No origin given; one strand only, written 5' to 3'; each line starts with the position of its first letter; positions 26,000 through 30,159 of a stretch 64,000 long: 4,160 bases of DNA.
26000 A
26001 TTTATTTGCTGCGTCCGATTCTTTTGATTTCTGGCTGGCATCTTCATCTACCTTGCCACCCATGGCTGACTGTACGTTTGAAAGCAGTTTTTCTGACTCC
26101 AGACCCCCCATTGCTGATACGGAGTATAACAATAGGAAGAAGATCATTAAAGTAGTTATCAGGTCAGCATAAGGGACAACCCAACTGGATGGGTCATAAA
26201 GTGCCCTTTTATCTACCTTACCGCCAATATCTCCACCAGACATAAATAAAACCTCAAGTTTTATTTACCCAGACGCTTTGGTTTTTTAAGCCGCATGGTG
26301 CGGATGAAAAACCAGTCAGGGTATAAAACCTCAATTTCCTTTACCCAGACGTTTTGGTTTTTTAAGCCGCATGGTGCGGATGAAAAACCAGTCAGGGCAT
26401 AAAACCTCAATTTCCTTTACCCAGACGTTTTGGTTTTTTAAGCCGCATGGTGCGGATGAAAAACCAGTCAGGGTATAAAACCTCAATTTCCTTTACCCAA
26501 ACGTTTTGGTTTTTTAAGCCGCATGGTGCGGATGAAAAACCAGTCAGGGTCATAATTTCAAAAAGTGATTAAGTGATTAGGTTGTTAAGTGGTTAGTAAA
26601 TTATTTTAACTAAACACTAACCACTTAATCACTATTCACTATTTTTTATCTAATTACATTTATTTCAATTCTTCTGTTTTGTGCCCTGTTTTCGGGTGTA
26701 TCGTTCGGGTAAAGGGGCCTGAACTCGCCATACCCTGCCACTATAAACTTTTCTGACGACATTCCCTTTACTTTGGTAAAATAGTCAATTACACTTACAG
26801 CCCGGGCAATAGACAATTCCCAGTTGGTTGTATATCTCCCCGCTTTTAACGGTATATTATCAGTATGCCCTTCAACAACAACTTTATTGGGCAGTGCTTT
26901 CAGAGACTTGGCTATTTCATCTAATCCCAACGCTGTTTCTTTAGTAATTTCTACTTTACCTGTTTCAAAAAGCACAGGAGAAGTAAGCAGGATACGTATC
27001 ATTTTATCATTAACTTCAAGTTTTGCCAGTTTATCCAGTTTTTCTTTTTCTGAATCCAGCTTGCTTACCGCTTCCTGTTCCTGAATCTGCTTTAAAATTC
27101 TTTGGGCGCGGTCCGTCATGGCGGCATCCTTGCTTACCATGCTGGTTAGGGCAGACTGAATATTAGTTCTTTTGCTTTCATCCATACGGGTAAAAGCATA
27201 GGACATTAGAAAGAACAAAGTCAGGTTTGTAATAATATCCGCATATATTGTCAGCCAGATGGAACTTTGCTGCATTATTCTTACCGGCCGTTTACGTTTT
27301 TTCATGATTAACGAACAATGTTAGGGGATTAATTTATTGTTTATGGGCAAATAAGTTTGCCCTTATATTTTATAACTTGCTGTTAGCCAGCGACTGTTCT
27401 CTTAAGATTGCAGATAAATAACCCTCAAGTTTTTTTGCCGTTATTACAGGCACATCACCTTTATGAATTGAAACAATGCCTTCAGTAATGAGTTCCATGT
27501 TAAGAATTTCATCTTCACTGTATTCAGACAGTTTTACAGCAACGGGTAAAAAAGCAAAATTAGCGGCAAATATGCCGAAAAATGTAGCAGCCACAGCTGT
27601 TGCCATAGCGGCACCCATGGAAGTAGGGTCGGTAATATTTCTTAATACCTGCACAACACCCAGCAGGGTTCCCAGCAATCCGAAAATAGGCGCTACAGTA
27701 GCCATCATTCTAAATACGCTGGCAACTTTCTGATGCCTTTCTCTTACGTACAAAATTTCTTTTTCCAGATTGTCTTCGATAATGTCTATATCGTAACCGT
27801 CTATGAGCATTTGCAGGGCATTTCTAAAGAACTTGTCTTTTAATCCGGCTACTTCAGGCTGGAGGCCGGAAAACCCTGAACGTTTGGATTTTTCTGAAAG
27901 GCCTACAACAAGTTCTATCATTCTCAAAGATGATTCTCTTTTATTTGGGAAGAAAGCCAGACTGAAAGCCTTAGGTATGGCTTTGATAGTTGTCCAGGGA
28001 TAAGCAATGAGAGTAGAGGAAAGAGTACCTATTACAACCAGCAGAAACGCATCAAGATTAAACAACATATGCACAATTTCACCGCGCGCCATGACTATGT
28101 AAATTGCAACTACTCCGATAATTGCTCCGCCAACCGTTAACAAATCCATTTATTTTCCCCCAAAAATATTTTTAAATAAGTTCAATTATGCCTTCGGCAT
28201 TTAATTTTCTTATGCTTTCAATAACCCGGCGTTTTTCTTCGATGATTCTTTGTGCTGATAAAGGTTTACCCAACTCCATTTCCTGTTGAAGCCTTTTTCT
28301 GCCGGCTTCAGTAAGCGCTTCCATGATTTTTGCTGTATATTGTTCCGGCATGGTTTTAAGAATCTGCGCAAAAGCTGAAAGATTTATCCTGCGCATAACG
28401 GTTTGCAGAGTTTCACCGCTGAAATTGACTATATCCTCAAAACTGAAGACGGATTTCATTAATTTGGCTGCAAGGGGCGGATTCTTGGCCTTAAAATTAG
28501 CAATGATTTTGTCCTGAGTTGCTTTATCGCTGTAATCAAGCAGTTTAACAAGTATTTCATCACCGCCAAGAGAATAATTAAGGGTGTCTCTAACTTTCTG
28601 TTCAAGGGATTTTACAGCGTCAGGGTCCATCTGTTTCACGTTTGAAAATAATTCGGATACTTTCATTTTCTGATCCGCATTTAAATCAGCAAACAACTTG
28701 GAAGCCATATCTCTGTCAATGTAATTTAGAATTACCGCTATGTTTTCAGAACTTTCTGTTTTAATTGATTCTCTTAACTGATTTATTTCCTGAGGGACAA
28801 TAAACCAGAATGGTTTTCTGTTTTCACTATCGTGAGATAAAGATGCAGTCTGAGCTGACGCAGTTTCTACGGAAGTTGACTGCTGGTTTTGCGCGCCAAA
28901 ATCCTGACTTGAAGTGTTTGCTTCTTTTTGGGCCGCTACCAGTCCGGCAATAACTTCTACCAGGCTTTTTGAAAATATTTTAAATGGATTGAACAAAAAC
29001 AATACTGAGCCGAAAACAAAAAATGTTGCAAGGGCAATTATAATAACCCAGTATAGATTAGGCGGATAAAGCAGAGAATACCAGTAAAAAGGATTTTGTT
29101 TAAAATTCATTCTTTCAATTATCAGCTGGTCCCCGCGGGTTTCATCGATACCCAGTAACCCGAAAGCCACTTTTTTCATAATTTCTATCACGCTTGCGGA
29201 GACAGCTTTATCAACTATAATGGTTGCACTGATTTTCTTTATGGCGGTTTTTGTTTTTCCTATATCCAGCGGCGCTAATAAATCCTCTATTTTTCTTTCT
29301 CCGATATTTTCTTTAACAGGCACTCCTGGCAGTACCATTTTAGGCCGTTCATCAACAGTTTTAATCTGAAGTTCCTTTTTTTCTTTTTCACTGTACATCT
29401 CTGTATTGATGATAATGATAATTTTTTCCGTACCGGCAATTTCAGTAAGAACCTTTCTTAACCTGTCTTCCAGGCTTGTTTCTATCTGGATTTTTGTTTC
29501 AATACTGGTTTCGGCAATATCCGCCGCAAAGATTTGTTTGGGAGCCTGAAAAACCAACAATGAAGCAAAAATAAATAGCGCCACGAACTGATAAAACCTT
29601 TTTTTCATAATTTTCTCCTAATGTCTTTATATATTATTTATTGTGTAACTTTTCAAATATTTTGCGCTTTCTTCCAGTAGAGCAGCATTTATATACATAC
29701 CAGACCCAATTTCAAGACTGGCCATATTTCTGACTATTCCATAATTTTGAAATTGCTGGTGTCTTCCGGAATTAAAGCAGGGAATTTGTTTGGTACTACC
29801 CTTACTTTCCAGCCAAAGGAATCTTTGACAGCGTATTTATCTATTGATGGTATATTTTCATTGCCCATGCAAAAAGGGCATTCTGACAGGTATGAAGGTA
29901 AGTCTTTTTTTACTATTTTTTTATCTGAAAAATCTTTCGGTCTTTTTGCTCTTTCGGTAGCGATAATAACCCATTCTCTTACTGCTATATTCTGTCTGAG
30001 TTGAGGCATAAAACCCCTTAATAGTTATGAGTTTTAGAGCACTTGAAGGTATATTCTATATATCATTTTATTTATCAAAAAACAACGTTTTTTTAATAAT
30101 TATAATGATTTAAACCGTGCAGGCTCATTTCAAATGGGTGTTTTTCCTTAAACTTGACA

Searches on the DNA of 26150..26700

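Call 49: search_rna_families(source=window, start=26150, end=26700, threshold=evalue, max_evalue=1)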
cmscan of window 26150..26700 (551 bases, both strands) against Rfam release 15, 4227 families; matches with E-value up to 1: 2.
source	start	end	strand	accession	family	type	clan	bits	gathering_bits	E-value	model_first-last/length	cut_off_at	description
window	26559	26645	-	RF03664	MIR6288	Gene; miRNA;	-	29.5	74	0.00076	1-92/92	no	MIR6288 microRNA precursor family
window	26499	26587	+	RF01761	wcaG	Cis-reg;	-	19.2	42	0.33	1-98/98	no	wcaG RNA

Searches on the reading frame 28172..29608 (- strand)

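Call 11: search_protein_families(library=pfam, proteins=[window:28172-29608:-], max_evalue=0.01)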
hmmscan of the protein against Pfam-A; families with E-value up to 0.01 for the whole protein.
window:28172-29608:- (478 aa): 5 families
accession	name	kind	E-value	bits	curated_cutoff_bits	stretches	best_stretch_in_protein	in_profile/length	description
PF01706.21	FliG_C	-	1.6e-18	67.4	23.3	1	372-477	3-108/108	FliG C-terminal domain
PF14841.11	FliG_M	-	9.9e-11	42.2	25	1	277-343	3-69/76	FliG middle domain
PF14842.11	FliG_N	-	3e-05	25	25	0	287-357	5-79/104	FliG N-terminal domain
PF08345.17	YscJ_FliF_C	-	7.6e-05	23.6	23.8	1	119-169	93-147/147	Flagellar M-ring protein C-terminal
PF03448.22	MgtE_N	-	0.001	20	25.9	0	397-442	50-95/102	MgtE intracellular N domain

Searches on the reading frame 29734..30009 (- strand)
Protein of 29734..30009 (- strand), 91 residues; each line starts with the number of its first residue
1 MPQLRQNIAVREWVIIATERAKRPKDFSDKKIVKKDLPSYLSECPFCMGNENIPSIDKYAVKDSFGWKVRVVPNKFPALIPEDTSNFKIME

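Call 11: search_protein_families(library=pfam, proteins=[window:29734-30009:-], max_evalue=0.01)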
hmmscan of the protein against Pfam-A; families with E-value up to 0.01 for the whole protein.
window:29734-30009:- (91 aa): 1 family
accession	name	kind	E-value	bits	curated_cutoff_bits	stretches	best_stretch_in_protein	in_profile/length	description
PF01087.27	GalP_UDP_transf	-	0.00017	22.5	22.1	1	3-82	13-88/184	Galactose-1-phosphate uridyl transferase, N-terminal domain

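Call 29: find_encoding_contigs(protein=window:29734-30009:-, flank=2500, max_places=10)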
Protein window:29734-30009:- (91 aa): 11 contigs read that carry it; 9 places shown.
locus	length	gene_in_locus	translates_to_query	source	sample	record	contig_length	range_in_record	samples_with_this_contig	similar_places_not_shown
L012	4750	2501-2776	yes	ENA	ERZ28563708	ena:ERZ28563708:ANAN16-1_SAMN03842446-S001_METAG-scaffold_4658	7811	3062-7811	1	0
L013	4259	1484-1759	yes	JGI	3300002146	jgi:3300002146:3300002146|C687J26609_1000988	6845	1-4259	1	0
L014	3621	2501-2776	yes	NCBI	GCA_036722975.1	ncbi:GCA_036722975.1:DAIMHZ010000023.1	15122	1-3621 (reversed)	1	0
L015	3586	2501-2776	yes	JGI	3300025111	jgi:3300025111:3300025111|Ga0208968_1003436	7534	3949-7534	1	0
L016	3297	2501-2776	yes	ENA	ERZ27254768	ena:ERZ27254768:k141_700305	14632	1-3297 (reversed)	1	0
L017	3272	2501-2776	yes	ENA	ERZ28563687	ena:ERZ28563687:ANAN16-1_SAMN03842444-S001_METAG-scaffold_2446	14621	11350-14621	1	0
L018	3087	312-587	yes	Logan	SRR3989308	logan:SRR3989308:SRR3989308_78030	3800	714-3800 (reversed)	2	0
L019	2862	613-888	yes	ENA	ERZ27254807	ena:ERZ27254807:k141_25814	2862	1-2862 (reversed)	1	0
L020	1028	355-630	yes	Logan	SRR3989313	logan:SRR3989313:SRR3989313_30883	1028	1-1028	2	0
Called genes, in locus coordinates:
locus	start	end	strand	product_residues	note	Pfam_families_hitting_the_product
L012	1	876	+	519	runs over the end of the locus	PF22148:Fervidolysin_NPro-like, PF00082:Peptidase_S8, PF13860:FlgD_ig (weak)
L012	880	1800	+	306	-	-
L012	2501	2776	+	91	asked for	-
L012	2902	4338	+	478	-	PF14841:FliG_M, PF01706:FliG_C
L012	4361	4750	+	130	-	?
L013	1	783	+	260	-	?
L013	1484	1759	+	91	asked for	-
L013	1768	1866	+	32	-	-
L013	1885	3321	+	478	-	PF14841:FliG_M, PF01706:FliG_C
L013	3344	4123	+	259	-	PF01618:MotA_ExbB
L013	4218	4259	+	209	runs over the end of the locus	PF13677:MotB_plug (weak), PF00691:OmpA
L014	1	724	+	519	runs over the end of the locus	PF22148:Fervidolysin_NPro-like, PF00082:Peptidase_S8, PF13860:FlgD_ig (weak)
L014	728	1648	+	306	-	-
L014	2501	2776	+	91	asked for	-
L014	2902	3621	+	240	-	?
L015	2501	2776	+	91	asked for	-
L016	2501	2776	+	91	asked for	-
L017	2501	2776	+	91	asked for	-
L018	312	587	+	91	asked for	-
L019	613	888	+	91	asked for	-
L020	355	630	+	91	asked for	-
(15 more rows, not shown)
